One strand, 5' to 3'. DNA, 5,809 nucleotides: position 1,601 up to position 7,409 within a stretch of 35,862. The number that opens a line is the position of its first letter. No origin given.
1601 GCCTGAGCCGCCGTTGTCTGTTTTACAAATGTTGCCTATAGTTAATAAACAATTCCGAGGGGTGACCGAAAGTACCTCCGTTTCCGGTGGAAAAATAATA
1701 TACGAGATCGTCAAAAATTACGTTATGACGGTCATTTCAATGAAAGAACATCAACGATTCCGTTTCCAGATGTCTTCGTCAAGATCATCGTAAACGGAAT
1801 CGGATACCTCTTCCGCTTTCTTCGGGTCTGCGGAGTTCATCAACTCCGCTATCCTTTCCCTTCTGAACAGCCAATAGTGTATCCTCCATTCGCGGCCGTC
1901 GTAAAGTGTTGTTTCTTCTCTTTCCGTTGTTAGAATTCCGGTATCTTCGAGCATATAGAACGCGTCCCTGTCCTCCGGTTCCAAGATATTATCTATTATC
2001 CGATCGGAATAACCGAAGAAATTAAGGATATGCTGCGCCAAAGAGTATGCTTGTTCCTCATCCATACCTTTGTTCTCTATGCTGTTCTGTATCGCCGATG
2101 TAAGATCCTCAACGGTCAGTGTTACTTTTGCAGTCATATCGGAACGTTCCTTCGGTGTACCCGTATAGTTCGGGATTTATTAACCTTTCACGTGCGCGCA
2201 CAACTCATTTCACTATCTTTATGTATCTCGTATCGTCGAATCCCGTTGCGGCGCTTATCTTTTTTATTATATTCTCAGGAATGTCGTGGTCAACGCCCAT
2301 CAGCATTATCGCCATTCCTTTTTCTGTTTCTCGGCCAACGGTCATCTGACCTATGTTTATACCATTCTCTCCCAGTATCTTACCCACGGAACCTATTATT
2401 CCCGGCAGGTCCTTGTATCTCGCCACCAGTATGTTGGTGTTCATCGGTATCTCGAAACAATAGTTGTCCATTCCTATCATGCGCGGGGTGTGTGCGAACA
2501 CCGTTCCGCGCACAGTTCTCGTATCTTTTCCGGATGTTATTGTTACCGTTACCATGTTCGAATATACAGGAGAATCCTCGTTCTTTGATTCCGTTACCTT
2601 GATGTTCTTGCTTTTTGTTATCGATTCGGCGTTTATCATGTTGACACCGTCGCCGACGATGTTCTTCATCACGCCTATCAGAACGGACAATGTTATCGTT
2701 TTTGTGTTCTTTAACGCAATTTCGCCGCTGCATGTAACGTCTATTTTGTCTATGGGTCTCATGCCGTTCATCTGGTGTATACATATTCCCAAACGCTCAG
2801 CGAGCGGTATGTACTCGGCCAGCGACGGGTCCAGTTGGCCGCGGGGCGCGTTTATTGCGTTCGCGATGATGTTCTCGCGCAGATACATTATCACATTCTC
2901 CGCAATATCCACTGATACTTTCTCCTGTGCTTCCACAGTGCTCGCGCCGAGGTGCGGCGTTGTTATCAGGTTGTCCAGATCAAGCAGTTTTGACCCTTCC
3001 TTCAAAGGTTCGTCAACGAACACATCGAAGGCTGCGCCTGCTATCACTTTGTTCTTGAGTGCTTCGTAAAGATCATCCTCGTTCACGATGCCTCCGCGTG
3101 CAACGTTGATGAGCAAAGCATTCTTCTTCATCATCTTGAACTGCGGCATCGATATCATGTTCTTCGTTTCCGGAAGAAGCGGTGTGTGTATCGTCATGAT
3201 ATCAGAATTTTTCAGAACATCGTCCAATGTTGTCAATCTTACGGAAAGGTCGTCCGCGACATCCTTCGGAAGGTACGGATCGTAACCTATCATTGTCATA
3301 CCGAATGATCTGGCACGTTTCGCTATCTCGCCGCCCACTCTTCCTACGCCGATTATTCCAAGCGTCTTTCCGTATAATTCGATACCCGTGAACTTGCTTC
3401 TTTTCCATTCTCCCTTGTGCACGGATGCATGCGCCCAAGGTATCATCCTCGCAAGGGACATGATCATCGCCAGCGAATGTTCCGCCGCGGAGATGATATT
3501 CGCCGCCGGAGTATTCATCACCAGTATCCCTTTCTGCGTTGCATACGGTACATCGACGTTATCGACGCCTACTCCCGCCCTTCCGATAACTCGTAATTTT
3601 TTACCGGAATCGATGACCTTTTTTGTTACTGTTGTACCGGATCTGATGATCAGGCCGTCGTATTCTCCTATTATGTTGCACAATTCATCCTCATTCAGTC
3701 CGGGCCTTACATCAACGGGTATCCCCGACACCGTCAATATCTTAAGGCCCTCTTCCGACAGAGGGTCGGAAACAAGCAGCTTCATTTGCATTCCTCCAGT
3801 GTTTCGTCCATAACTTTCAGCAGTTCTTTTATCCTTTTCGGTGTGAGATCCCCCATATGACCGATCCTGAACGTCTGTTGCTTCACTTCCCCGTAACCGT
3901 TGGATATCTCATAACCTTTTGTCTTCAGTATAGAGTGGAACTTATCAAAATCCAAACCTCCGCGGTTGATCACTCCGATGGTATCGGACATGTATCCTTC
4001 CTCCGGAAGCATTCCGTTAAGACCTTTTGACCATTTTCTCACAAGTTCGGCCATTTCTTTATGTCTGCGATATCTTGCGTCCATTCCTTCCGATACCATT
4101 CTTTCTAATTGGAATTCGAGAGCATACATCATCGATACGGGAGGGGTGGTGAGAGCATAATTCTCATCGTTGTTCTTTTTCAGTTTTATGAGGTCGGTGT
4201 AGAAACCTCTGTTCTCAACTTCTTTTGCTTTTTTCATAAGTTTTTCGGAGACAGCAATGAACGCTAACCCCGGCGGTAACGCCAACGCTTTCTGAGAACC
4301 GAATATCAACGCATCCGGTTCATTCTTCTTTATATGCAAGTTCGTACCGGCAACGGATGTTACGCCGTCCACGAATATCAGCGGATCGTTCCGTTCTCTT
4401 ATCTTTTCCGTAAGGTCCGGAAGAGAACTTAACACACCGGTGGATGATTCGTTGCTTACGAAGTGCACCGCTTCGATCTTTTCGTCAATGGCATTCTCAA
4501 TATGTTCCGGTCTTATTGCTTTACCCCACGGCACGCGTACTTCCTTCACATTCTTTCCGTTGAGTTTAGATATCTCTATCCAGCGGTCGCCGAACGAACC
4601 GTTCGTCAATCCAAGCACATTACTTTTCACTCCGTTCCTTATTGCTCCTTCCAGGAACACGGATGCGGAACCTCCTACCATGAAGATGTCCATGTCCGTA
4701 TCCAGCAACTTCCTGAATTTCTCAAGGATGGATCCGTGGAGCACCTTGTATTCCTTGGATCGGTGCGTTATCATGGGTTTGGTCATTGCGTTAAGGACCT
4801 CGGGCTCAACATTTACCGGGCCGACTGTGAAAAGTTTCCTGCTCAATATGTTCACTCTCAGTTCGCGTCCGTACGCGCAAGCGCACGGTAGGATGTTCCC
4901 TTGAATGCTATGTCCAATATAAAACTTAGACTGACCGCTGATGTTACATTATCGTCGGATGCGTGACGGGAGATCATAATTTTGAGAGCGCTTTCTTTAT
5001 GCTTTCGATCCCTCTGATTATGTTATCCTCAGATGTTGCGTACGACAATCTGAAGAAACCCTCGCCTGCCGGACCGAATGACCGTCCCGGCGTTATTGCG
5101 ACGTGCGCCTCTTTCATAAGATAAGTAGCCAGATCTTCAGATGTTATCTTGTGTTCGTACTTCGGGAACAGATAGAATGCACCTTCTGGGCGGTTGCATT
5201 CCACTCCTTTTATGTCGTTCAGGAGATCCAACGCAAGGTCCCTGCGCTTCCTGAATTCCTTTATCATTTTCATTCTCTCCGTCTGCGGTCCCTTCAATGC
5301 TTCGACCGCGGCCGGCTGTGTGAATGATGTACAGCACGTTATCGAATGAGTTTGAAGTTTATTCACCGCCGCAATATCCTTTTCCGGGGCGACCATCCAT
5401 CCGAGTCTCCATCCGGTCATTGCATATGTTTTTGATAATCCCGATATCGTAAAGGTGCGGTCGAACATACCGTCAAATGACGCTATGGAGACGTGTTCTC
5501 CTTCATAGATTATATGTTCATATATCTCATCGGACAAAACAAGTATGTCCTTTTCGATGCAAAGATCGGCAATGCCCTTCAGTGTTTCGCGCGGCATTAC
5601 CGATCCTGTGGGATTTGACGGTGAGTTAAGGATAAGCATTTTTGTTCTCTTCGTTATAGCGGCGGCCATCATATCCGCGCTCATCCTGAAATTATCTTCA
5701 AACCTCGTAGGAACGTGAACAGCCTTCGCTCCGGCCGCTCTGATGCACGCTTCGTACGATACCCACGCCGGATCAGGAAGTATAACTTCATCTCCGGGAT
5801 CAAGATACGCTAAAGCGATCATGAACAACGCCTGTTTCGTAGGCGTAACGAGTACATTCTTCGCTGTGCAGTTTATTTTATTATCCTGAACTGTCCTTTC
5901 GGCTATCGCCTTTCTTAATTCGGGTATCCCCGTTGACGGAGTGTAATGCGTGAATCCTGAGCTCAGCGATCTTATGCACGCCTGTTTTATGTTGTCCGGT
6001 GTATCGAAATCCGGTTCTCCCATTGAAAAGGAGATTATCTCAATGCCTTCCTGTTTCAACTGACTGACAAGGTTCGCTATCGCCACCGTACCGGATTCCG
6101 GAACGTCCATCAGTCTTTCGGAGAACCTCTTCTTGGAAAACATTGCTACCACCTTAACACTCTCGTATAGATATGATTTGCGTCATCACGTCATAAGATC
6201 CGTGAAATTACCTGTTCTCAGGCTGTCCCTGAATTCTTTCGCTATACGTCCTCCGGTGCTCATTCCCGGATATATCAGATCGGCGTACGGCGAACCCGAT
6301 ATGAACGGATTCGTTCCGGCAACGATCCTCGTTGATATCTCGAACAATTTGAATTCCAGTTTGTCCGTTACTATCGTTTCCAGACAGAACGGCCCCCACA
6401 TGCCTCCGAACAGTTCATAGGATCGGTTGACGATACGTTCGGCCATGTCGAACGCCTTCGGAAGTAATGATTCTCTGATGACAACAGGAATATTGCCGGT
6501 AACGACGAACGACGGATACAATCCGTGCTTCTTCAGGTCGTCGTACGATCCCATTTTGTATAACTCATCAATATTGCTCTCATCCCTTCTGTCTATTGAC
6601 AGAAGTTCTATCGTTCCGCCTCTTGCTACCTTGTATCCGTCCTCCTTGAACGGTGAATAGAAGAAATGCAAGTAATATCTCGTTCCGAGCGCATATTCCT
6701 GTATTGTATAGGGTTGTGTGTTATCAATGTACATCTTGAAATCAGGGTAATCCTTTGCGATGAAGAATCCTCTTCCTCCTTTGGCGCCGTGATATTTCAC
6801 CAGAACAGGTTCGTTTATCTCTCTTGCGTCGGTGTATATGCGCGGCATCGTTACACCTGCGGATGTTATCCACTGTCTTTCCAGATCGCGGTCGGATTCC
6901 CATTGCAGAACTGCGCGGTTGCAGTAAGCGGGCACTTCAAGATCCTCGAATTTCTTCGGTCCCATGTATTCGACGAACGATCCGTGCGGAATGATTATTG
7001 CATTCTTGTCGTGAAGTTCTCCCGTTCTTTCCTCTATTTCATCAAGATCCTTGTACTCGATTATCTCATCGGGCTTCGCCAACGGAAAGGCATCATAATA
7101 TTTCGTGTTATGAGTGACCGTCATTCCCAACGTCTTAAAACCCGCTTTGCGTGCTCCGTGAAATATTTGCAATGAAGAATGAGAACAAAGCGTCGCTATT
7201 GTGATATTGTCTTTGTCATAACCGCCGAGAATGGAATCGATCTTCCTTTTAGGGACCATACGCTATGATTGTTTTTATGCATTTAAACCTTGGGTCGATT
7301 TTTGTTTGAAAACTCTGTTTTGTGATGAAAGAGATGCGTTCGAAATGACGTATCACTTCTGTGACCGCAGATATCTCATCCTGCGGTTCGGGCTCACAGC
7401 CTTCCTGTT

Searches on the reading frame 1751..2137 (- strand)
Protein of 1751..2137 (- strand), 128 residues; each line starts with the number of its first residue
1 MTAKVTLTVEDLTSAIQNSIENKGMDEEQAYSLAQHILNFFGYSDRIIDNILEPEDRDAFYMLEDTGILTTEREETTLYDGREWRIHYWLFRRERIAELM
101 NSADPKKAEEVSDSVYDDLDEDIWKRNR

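Call 7: search_protein_families(library=pfam, proteins=[window:1751-2137:-])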
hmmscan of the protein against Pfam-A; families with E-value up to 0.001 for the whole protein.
window:1751-2137:- (128 aa): 1 family
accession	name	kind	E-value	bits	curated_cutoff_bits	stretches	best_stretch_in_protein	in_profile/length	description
PF19479.4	DUF6015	-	3.2e-32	112.3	27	1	6-126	2-123/140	Family of unknown function (DUF6015)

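Call 41: find_encoding_contigs(protein=window:1751-2137:-, flank=3000, max_places=10)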
Protein window:1751-2137:- (128 aa): 1 contig read that carries it; 1 place shown.
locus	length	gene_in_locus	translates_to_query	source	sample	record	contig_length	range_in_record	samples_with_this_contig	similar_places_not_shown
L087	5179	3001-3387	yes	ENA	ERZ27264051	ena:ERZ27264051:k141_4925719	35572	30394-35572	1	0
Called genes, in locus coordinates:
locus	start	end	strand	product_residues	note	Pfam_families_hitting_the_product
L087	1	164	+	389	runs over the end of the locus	PF00155:Aminotran_1_2, PF01053:Cys_Met_Meta_PP (weak), PF01041:DegT_DnrJ_EryC1 (weak)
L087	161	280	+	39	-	-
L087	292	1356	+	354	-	PF00266:Aminotran_5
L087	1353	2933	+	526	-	PF00389:2-Hacid_dh, PF02826:2-Hacid_dh_C, PF19304:PGDH_inter, PF01842:ACT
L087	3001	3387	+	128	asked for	PF19479:DUF6015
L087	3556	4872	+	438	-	PF01336:tRNA_anti-codon (faint), PF21473:OB_Ssb-like (faint)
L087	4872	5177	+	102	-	?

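Call 57: search_solved_structures(query=window:1754-2137:-, max_evalue=10)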
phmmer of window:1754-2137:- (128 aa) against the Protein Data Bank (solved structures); distinct sequences matched with E-value up to 10: 2.
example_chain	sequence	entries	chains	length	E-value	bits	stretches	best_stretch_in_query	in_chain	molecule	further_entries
7udk_A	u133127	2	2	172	0.12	16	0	18-68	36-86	Designed helical repeat protein (DHR) RPB_LRP2_R4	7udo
9zdg_A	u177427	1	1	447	0.39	14.3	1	15-72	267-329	Tq-FLiTS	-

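Call 58: search_protein_families(library=ncbifam, proteins=[window:1754-2137:-], max_evalue=0.01)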
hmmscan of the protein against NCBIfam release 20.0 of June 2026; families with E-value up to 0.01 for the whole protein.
window:1754-2137:- (128 aa): 0 families

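Call 59: find_homologous_proteins(query=window:1754-2137:-, max_evalue=0.00001)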
Query seq(128 aa) (128 aa): 3809 proteins with E <= 0.00001 among 3819 candidates; the best 120 are listed.
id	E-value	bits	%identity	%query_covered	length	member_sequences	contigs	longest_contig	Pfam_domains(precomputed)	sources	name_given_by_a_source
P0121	1.8e-78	279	100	100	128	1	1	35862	PF19479.6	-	-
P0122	1.2e-74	266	95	100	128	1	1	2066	PF19479.6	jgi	jgi:hypothetical protein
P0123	1.4e-70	253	89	100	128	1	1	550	PF19479.6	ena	-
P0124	7.3e-70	251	89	100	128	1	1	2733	PF19479.6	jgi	jgi:hypothetical protein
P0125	1.2e-69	250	88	99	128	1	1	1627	PF19479.6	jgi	-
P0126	2.0e-69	249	88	100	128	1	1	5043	PF19479.6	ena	-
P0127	2.8e-69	249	88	100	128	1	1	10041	PF19479.6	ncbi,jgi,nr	ncbi:MAG: hypothetical protein LBI08_03915 [Methanomassiliicoccaceae archaeon]|jgi:hypothetical prot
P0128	2.8e-69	249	88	100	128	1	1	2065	PF19479.6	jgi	jgi:hypothetical protein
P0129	4.3e-69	248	90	98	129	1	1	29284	PF19479.6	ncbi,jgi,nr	ncbi:MAG: hypothetical protein LBH69_02270 [Methanomassiliicoccaceae archaeon]|jgi:hypothetical prot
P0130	7.1e-69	248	88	99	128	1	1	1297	PF19479.6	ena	-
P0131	8.2e-69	247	89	98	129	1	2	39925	PF19479.6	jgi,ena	-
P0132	9.6e-69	247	87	99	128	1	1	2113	PF19479.6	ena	-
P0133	1.3e-68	247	88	98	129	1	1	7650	PF19479.6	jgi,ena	-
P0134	2.2e-68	246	90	98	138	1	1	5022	PF19479.6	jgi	jgi:hypothetical protein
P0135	2.9e-68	246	87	99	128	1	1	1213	PF19479.6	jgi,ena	-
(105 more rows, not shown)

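Call 60: find_encoding_contigs(protein=P0122, flank=3000, max_places=4)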
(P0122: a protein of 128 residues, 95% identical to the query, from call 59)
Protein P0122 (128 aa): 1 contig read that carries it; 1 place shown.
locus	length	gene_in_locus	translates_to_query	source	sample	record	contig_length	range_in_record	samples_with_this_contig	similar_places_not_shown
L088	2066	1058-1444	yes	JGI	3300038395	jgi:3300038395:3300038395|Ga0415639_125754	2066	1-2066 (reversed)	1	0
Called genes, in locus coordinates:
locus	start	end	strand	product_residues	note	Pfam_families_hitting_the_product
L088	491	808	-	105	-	-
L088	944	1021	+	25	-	-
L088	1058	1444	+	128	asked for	PF19479:DUF6015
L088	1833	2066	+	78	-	?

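Call 70: find_encoding_contigs(protein=P0126, flank=4000, max_places=3)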
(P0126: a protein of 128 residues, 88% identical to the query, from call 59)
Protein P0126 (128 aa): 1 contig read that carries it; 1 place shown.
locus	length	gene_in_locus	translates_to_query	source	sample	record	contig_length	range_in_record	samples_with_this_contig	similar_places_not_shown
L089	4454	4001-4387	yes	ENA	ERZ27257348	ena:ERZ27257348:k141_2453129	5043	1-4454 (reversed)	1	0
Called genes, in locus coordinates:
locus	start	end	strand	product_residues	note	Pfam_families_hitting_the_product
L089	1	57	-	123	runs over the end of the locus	PF08861:DUF1828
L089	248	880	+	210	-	PF02492:cobW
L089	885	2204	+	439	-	PF02844:GARS_N, PF01071:GARS_A, PF02843:GARS_C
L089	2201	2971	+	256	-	PF01416:PseudoU_synth_1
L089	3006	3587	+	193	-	PF01997:Translin (faint)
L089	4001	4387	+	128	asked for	PF19479:DUF6015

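Call 71: find_encoding_contigs(protein=P0124, flank=3000, max_places=3)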
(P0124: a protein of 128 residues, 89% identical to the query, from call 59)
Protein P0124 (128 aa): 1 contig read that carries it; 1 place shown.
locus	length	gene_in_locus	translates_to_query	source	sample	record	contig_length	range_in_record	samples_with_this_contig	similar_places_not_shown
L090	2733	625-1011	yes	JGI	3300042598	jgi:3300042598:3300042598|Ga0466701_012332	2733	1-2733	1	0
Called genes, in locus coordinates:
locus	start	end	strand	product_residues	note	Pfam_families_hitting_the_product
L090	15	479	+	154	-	PF19304:PGDH_inter, PF01842:ACT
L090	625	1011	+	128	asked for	PF19479:DUF6015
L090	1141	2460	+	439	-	PF13173:AAA_14, PF13635:DUF4143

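Call 75: predict_structure(alignment_id=A2)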
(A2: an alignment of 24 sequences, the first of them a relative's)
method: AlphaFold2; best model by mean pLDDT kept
length: 128 residues; sequences in the alignment: 24
mean_pLDDT: 65.5   pTM: 0.49
mean pLDDT of the five models: 65.5, 60.8, 60.3, 57.5, 57.1
residues with pLDDT >= 90: 0; 70-90: 59; 50-70: 50; < 50: 19
segments of 3 or more residues with pLDDT < 50: 1-4, 106-114, 126-128
pLDDT, mean of each block of 10 residues (from residue 1): 57 74 67 75 65 74 77 72 72 70 49 48 49
secondary structure, 60 per line:
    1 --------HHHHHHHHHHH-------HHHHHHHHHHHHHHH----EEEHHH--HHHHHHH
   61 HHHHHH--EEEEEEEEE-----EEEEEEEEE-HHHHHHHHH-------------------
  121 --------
elements in order: H9-19 H27-41 E46-48 H54-66 E69-77 E83-91 H93-101

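Call 77: fold_search(model_id=the predicted structure, library=pdb)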
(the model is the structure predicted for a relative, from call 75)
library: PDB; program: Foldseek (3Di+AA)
matches with E <= 10: 752; with E <= 0.001: 0
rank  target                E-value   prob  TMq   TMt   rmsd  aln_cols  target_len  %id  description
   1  7nvs_W                3.7e-03  1.00  0.48  0.36   5.3       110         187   13  RNA polymerase II core pre-initiation complex with closed promoter DNA in proximal position (released 2021-05-05)
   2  5gpy_A                4.4e-03  1.00  0.46  0.35   5.4       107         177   13  Crystal structure of the human TFIIE complex (released 2016-11-02)
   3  6gyl_W                8.8e-03  1.00  0.49  0.35   6.4       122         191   11  Structure of a yeast closed complex with distorted DNA (core CCdist) (released 2018-12-05)
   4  5oqj_W                8.8e-03  1.00  0.49  0.27   6.4       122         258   11  STRUCTURE OF YEAST TRANSCRIPTION PRE-INITIATION COMPLEX WITH TFIIH (released 2018-04-25)
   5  5oqm_W                8.8e-03  1.00  0.49  0.27   6.4       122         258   11  STRUCTURE OF YEAST TRANSCRIPTION PRE-INITIATION COMPLEX WITH TFIIH AND CORE MEDIATOR (released 2018-05-09)
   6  7nvr_W                1.4e-02  1.00  0.44  0.30   5.6       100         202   10  Human Mediator with RNA Polymerase II Pre-initiation complex (released 2021-05-05)
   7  7zs9_W                1.8e-02  1.00  0.50  0.25   5.3       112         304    4  Yeast RNA polymerase II transcription pre-initiation complex with the +1 nucleosome (complex A) (released 2022-11-16)
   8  7o4l_W                2.5e-02  0.99  0.47  0.22   6.7       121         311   12  Yeast TFIIH in the expanded state within the pre-initiation complex (released 2021-06-16)
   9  1f4k_A                2.5e-02  0.90  0.30  0.33  10.9       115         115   10  CRYSTAL STRUCTURE OF THE REPLICATION TERMINATOR PROTEIN/B-SITE DNA COMPLEX (released 2001-06-08)
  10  6kf4_G                3.0e-02  0.99  0.46  0.38   5.7       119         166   15  Cryo-EM structure of Thermococcus kodakarensis RNA polymerase (released 2020-07-01)
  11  6cmv_D                3.8e-02  0.98  0.41  0.46   6.8       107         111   18  Crystal structure of Archaeal Biofilm Regulator (AbfR2) from Sulfolobus acidocaldarius (released 2018-11-14)
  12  6cmv_B                3.8e-02  0.98  0.43  0.48   8.1       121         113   16  Crystal structure of Archaeal Biofilm Regulator (AbfR2) from Sulfolobus acidocaldarius (released 2018-11-14)
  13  7o4i_W                4.0e-02  0.99  0.47  0.23   7.1       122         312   11  Yeast RNA polymerase II transcription pre-initiation complex with initial transcription bubble (released 2021-06-16)
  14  6cmv_C                4.0e-02  0.98  0.42  0.46   7.6       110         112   18  Crystal structure of Archaeal Biofilm Regulator (AbfR2) from Sulfolobus acidocaldarius (released 2018-11-14)
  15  2qby_B                4.0e-02  0.77  0.28  0.12  10.2       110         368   18  Crystal structure of a heterodimer of Cdc6/Orc1 initiators bound to origin DNA (from S. solfataricus) (released 2007-09-11)
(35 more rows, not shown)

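Call 97: search_solved_structures(query=A2, max_evalue=10)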
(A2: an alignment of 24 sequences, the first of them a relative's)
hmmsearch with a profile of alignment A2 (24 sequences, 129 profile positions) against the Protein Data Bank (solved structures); distinct sequences matched with E-value up to 10: 1.
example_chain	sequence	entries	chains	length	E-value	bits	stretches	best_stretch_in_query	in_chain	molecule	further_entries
2prr_A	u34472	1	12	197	0.58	13.4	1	18-56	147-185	Alkylhydroperoxidase AhpD core: uncharacterized peroxidase-related protein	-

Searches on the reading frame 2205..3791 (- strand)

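Call 7: search_protein_families(library=pfam, proteins=[window:2205-3791:-])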
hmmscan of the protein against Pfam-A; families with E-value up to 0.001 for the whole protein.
window:2205-3791:- (528 aa): 6 families
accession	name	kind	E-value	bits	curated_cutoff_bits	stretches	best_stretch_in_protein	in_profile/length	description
PF02826.25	2-Hacid_dh_C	-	2.7e-62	209.7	25.1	1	107-282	1-178/178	D-isomer specific 2-hydroxyacid dehydrogenase, NAD binding domain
PF00389.36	2-Hacid_dh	-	3.8e-34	117.7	24.6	1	6-314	2-134/134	D-isomer specific 2-hydroxyacid dehydrogenase, catalytic domain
PF19304.4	PGDH_inter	-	4.3e-29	101.5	27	1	324-440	2-117/119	D-3-phosphoglycerate dehydrogenase intervening domain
PF01842.31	ACT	-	1.2e-08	35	27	1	455-514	3-63/66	ACT domain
PF00670.27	AdoHcyase_NAD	-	0.00015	22.4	27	1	135-232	17-111/162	S-adenosyl-L-homocysteine hydrolase, NAD binding domain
PF22629.2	ACT_AHAS_ss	-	0.00064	20.3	27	0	460-513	6-60/67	AHAS small subunit-like ACT domain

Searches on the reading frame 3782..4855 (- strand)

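Call 7: search_protein_families(library=pfam, proteins=[window:3782-4855:-])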
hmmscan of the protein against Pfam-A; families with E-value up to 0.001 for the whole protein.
window:3782-4855:- (357 aa): 1 family
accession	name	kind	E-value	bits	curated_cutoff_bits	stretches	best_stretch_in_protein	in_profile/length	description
PF00266.25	Aminotran_5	-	2.1e-20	73.4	21.5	1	92-274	105-289/371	Aminotransferase class-V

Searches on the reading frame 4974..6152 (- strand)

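Call 7: search_protein_families(library=pfam, proteins=[window:4974-6152:-])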
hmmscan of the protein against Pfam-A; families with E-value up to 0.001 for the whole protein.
window:4974-6152:- (392 aa): 4 families
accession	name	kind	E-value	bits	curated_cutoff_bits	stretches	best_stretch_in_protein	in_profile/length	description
PF00155.27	Aminotran_1_2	-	3.3e-74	250.7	19.7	1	38-385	2-361/361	Aminotransferase class I and II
PF01041.23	DegT_DnrJ_EryC1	-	3.9e-07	30.1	19.8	1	113-208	55-145/360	DegT/DnrJ/EryC1/StrS aminotransferase family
PF01053.26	Cys_Met_Meta_PP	-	4e-06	26.1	27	1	96-209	67-174/381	Cys/Met metabolism PLP-dependent enzyme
PF00266.25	Aminotran_5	-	3.6e-05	23.3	21.5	1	98-208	62-175/371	Aminotransferase class-V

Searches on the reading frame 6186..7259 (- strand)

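Call 7: search_protein_families(library=pfam, proteins=[window:6186-7259:-])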
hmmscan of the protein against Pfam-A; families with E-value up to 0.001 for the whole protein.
window:6186-7259:- (357 aa): 2 families
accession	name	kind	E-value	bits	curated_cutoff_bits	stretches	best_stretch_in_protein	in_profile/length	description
PF06973.17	DUF1297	-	4.6e-51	173.5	23.8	1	181-357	20-188/188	Domain of unknown function (DUF1297)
PF06849.18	DUF1246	-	1.6e-39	135.2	25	1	21-142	1-122/122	Protein of unknown function (DUF1246)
